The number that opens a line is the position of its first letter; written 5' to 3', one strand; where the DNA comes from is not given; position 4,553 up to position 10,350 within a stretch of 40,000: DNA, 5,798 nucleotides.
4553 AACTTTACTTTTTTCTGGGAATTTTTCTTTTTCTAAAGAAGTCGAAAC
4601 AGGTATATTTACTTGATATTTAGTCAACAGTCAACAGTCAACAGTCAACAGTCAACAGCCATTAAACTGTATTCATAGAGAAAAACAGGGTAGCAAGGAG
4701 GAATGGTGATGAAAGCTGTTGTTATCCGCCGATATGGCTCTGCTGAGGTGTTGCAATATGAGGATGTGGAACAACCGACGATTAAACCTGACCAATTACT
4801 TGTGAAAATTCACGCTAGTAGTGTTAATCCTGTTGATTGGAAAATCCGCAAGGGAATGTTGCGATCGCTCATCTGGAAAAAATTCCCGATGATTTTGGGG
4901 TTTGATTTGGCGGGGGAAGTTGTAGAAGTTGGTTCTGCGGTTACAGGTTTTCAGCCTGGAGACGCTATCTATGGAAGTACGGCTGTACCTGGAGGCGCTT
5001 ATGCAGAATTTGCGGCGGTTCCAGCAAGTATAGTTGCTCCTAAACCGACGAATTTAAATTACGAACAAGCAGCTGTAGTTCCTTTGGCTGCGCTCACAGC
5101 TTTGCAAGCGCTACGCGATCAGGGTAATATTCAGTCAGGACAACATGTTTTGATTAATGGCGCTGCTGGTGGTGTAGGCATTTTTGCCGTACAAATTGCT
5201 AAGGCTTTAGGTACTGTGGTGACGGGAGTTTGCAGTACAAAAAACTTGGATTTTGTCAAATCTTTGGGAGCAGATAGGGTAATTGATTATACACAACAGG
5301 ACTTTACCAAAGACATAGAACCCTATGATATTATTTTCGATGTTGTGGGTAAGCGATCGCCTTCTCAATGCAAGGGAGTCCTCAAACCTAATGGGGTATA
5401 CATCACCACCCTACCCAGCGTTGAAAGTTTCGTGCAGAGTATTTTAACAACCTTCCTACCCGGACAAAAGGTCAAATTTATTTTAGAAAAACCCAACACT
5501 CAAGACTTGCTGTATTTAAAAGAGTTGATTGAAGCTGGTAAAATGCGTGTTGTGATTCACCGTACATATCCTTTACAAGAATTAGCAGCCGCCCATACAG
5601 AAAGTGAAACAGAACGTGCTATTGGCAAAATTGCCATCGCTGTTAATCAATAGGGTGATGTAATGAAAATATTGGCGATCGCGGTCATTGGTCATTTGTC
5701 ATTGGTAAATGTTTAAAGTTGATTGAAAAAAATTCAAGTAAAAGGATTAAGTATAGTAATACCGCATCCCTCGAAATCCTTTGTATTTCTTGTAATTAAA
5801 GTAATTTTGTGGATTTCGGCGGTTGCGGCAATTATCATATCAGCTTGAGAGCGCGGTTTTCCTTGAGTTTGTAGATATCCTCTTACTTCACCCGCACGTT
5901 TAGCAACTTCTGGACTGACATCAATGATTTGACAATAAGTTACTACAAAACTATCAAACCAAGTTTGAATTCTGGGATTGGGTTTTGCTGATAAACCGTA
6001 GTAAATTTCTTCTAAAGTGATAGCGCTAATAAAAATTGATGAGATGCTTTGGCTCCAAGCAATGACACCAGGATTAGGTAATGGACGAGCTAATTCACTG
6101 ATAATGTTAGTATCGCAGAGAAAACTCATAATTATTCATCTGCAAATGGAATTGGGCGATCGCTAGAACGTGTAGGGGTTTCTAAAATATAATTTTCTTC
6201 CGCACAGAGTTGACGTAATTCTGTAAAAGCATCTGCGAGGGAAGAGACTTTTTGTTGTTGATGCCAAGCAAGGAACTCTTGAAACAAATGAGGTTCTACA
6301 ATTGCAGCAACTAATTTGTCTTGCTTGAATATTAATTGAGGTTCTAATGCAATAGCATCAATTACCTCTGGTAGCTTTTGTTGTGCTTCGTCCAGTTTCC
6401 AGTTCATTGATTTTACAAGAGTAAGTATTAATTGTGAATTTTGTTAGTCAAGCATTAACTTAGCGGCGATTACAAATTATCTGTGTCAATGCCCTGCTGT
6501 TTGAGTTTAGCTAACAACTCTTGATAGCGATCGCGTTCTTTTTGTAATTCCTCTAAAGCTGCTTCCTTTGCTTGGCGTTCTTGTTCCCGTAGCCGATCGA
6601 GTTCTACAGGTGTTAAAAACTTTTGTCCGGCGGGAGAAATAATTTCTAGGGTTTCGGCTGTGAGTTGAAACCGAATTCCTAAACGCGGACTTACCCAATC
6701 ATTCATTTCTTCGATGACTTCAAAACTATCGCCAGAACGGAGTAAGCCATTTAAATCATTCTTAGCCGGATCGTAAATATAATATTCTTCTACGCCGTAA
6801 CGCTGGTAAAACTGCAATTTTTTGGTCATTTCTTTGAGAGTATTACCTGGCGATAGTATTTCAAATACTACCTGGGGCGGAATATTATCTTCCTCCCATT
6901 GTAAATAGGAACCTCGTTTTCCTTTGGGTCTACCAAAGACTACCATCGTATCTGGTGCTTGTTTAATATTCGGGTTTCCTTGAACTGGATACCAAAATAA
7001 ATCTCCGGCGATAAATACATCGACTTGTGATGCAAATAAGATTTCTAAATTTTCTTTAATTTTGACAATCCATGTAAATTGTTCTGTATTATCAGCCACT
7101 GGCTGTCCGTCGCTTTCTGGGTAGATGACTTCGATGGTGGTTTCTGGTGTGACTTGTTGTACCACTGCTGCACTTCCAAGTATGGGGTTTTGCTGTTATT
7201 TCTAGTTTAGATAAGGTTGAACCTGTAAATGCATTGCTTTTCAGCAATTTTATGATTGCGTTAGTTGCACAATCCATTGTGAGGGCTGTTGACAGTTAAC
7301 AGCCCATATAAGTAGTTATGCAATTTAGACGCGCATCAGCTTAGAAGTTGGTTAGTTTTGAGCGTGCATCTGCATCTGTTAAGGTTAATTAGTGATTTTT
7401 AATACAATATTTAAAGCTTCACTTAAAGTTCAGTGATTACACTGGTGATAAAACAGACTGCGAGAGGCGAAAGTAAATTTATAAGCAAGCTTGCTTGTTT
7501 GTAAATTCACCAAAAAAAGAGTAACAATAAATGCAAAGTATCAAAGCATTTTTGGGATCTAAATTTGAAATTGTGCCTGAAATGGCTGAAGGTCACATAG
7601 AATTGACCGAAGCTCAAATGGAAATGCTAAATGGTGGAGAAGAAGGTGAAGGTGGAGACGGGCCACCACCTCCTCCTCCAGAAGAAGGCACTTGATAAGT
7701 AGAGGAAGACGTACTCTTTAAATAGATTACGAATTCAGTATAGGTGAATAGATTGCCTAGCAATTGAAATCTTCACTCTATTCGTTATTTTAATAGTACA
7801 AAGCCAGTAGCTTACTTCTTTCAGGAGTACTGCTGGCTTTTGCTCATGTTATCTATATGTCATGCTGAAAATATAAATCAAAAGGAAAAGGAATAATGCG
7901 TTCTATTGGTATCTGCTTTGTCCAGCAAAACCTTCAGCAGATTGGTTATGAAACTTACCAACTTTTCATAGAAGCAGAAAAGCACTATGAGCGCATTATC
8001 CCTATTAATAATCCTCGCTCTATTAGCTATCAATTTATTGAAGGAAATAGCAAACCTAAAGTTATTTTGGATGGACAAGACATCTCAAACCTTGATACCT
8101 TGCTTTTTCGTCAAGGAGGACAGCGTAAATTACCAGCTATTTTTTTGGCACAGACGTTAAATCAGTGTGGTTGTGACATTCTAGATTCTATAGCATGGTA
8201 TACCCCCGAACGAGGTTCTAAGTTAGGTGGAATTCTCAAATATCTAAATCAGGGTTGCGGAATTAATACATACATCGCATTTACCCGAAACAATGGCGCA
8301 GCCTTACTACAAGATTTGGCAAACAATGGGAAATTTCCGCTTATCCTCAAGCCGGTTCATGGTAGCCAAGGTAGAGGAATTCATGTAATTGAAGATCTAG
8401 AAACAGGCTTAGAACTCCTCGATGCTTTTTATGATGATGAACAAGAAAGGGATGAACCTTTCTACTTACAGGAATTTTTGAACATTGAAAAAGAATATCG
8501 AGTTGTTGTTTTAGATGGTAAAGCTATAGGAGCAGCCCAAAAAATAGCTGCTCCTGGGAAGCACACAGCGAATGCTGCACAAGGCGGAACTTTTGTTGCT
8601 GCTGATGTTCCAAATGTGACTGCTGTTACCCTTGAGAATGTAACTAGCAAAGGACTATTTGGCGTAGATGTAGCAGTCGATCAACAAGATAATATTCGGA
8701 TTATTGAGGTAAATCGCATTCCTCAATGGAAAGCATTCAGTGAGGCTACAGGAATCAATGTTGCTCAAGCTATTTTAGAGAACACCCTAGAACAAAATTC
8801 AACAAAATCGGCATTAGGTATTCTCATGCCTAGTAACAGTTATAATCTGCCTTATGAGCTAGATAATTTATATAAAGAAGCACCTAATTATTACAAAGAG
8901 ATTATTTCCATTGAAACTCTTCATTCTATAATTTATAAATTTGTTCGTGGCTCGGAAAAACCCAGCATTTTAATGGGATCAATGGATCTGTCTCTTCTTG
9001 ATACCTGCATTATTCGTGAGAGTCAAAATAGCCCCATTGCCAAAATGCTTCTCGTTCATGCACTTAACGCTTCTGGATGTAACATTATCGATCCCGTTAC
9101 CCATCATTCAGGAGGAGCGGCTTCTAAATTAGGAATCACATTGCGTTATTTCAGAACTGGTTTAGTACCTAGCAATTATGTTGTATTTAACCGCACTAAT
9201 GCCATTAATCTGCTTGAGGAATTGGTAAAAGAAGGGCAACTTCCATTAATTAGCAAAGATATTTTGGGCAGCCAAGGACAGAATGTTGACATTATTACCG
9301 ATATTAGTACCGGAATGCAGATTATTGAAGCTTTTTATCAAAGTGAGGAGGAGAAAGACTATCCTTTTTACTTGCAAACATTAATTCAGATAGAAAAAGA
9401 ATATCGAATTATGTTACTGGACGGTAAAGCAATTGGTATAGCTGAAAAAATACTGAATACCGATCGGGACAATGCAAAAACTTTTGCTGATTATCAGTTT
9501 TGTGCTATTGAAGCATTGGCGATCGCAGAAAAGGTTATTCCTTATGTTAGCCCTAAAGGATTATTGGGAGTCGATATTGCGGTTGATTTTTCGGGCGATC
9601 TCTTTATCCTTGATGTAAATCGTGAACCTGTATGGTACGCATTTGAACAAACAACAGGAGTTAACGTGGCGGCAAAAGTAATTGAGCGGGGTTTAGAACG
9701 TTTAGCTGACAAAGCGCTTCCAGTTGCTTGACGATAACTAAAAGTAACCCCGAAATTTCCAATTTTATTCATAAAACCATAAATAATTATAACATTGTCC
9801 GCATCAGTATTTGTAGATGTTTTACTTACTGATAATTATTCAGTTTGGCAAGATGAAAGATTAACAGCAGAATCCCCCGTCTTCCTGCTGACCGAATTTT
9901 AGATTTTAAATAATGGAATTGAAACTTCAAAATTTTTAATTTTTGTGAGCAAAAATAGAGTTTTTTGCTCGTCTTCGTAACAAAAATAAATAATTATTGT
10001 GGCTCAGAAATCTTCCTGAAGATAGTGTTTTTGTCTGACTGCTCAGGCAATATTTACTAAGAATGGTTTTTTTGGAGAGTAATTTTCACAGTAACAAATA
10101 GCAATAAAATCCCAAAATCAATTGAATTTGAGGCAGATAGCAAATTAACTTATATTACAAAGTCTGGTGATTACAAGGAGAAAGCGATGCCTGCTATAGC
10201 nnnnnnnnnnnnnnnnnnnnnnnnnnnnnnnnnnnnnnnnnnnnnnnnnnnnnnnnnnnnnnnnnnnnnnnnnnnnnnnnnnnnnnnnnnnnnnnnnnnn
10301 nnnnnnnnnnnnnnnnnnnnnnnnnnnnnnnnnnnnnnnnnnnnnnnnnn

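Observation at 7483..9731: Unannotated GG-motif / acidic-hexaproline peptide next to a fused double RimK-type ATP-grasp protein: candidate novel RiPP-like system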

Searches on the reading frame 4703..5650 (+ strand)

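Call 58: search_protein_families(library=pfam, proteins=[window:4703-5650:+], max_evalue=0.0001)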
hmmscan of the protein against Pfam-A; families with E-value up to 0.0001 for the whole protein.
window:4703-5650:+ (316 aa): 3 families
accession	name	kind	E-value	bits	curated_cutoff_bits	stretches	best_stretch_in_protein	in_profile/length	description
PF13602.12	ADH_zinc_N_2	-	3.6e-25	89.9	27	1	188-312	1-134/134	Zinc-binding dehydrogenase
PF08240.17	ADH_N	-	3.6e-19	69.4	23.5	1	28-115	1-103/104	Alcohol dehydrogenase GroES-like domain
PF00107.32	ADH_zinc_N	-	6.3e-14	52.5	31.8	1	157-233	1-85/129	Zinc-binding dehydrogenase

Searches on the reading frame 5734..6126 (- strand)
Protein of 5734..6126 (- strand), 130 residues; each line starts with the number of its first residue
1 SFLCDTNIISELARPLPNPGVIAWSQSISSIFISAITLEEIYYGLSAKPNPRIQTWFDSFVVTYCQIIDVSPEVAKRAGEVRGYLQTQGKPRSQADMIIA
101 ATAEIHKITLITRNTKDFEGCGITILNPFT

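Call 58: search_protein_families(library=pfam, proteins=[window:5734-6126:-], max_evalue=0.0001)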
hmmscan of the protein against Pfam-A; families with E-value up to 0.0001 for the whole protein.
window:5734-6126:- (130 aa): 1 family
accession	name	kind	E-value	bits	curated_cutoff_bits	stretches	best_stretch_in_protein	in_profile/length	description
PF01850.27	PIN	-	1.9e-16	61.2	23.6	1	3-116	2-113/120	PIN domain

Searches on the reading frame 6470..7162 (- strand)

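Call 58: search_protein_families(library=pfam, proteins=[window:6470-7162:-], max_evalue=0.0001)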
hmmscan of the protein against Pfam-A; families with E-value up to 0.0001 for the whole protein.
window:6470-7162:- (230 aa): 1 family
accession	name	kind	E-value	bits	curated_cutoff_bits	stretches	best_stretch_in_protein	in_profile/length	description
PF05685.18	Uma2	-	5.5e-16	59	27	1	49-163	55-164/172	Putative restriction endonuclease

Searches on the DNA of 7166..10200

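Call 77: search_rna_families(source=window, start=7166, end=10200, threshold=evalue, max_evalue=1)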
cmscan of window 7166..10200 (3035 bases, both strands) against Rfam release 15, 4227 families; matches with E-value up to 1: 0.
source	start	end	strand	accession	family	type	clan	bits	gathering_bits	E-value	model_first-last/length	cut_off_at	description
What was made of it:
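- Tried and rejected: Known RNA element in the intergenic region: Rfam gave no match at E up to 1 (call 77).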

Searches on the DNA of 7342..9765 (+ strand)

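Call 62: search_dna_similar(query=window:7342-9765:+, collection=plasmids, mode=distant, max_rows=15)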
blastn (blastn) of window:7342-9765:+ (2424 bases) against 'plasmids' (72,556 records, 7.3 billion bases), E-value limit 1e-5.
No match.
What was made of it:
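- Tried and rejected: Plasmid database search with the 2.4-kb segment: no match (call 62).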

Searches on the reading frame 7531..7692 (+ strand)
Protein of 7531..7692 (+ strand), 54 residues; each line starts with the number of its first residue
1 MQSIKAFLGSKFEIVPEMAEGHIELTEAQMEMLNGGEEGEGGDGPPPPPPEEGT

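Call 3: search_protein_families(library=pfam, proteins=[window:7531-7692:+], max_evalue=1)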
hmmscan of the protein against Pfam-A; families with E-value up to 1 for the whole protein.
window:7531-7692:+ (54 aa): 0 families

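Call 4: search_protein_families(library=ncbifam, proteins=[window:7531-7692:+], max_evalue=1)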
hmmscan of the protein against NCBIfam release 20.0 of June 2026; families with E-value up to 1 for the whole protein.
window:7531-7692:+ (54 aa): 0 families
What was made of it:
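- Closest known: Double-glycine leader peptides exported by C39-peptidase ABC transporters. Different: The leader matches no Pfam or NCBIfam model, Nif11 and NHLP included (calls 3, 4).
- Tried and rejected: Peptide family models: the peptide has no Pfam or NCBIfam hit (calls 3, 4).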

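Call 25: find_homologous_proteins(query=A1, max_evalue=10)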
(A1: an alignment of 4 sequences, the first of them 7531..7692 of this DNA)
Query A1 (4 sequences) (54 aa, profile of the alignment): 3 proteins with E <= 10 among 210 candidates.
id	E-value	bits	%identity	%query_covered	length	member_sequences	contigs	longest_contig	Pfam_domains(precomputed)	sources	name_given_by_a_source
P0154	2.9e-28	115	64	61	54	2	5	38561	-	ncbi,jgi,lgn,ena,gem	jgi:hypothetical protein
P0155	4.1e-26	108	91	100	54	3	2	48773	-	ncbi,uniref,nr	ncbi:hypothetical protein H6G33_34355 [Calothrix sp. FACHB-1219]|uniref:hypothetical protein n=1 Tax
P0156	2.5e-25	106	78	69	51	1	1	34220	-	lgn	-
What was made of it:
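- Tried and rejected: More precursor diversity: a profile search of 5.8 billion proteins gave only 3 clusters (call 25).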

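Call 27: find_encoding_contigs(protein=P0155, flank=10000, max_places=3)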
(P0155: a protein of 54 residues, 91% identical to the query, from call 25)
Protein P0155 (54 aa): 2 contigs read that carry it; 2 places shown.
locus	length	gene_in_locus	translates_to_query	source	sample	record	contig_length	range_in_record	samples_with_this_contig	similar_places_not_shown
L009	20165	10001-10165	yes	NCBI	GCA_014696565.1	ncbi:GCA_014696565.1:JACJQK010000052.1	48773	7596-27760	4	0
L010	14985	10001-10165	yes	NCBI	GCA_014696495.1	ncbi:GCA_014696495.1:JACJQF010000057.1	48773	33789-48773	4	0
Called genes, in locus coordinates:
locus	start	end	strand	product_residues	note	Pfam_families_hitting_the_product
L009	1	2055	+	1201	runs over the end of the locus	PF09250:Prim-Pol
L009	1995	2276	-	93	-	-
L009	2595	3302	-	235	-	-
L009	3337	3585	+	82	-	-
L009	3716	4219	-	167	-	-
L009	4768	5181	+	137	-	PF21983:NikA-like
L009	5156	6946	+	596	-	PF03432:Relaxase, PF13154:DUF3991 (weak)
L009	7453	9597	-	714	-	PF03412:Peptidase_C39, PF00664:ABC_membrane, PF00005:ABC_tran, PF02463:SMC_N (faint)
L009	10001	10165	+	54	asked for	-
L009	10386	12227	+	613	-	PF08443:RimK, PF14397:ATPgrasp_ST (faint), PF14398:ATPgrasp_YheCD (faint), PF02955:GSH-S_ATP, PF03133:TTL (faint), PF07478:Dala_Dala_lig_C (faint), PF14243:R2K_3 (faint), PF18299:R2K_2 (weak)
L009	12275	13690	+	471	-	PF25881:HH_YBHG (weak), PF25885:HH_EMRA (weak), PF26002:Beta-barrel_AprE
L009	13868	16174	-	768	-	PF14520:HHH_5 (faint), PF14490:HHH_RecD2, PF13086:AAA_11 (faint), PF13604:AAA_30, PF01443:Viral_helicase1 (faint), PF13245:AAA_19, PF18335:SH3_13, PF13538:UvrD_C_2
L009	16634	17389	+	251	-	PF01656:CbiA, PF02374:ArsA_ATPase (weak), PF06564:CBP_BcsQ, PF09140:MipZ, PF10609:ParA, PF13614:AAA_31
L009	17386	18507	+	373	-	PF02195:ParB_N, PF17762:HTH_ParB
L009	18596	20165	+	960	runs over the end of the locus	PF13086:AAA_11 (weak), PF13087:AAA_12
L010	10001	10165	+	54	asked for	-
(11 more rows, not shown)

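Call 59: search_protein_families(library=pfam, proteins=[L009:7453-9594:-, L009:12275-13687:+], max_evalue=0.0001)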
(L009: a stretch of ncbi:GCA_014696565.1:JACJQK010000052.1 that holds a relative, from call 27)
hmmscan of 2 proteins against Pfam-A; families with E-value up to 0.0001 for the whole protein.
L009:7453-9594:- (713 aa): 4 families
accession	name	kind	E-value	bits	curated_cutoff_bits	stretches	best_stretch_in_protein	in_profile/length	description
PF00664.28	ABC_membrane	-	4.9e-38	131.8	28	1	165-428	4-270/274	ABC transporter transmembrane region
PF03412.21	Peptidase_C39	-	2.5e-33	115.2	22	1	1-133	1-131/133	Peptidase C39 family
PF00005.33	ABC_tran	-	9.2e-30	104.5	25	1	495-644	1-137/137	ABC transporter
PF02463.25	SMC_N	-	2.1e-07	31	40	1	615-685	136-210/220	RecF/RecN/SMC N terminal domain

L009:12275-13687:+ (471 aa): 3 families
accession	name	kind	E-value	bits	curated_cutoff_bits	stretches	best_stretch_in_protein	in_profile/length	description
PF13437.12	HlyD_3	-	7.1e-14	52.9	22.2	1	314-438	3-101/106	HlyD family secretion protein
PF13533.13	Biotin_lipoyl_2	-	1.2e-07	31.9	29.8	1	95-124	3-32/32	Biotin-lipoyl like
PF00364.28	Biotin_lipoyl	-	7.5e-05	22.9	22.1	0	95-123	45-73/73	Biotin-requiring enzyme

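Call 63: find_related_loci(query=A1, collection=metagenome_contigs, flank=5000)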
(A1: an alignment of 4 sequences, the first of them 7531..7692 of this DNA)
Query A1 (54 aa) in metagenome_contigs; peptide patterns used: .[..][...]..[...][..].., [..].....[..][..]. (x = any residue, [..] = any of these).
549 stretches matched a pattern; 1 encode a relative of the query (tblastn E <= 1e-3); 1 distinct loci.
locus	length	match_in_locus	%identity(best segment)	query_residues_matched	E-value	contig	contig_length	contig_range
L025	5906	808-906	64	1-33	1e-11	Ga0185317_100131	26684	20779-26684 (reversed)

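Call 78: search_protein_families(library=padloc, proteins=[window:7531-7692:+], max_evalue=0.001)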
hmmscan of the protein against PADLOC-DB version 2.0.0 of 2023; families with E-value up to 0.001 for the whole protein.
window:7531-7692:+ (54 aa): 0 families
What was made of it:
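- Tried and rejected: Anti-phage defence assignment: PADLOC gave no hit for the ligase or the peptide (call 78).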

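Call 84: list_cluster_members(proteins=[window:7531-7692:+, P0001])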
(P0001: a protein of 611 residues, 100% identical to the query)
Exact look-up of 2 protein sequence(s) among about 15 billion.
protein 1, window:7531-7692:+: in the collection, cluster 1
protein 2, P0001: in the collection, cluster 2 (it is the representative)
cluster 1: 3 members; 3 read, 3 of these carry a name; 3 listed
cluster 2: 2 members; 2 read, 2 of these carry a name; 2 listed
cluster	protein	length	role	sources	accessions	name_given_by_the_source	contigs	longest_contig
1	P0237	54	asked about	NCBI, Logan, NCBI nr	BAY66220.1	hypothetical protein NIES22_63330 [Calothrix brevissima NIES-22]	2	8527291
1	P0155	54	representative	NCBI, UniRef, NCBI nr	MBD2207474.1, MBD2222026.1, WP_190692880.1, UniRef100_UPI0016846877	hypothetical protein H6G33_34355 [Calothrix sp. FACHB-1219] | hypothetical protein n=1 Tax=unclassified Calothrix TaxID=2619626 RepID=UPI0016846877 | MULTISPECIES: hypothetical protein [unclassified Calothrix]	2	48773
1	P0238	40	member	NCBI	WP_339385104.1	hypothetical protein [Calothrix sp. FACHB-168]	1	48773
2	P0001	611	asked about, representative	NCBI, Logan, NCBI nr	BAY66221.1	alpha-L-glutamate ligase, RimK family protein [Calothrix brevissima NIES-22]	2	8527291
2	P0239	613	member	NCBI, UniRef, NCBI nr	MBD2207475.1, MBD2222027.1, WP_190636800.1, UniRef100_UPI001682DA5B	hypothetical protein H6G33_34360 [Calothrix sp. FACHB-1219] | ATP-grasp domain-containing protein n=1 Tax=unclassified Calothrix TaxID=2619626 ... | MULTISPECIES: hypothetical protein [unclassified Calothrix]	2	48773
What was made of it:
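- Checked: GenBank lists it as hypothetical protein NIES22_63330, BAY66220.1 (call 84).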
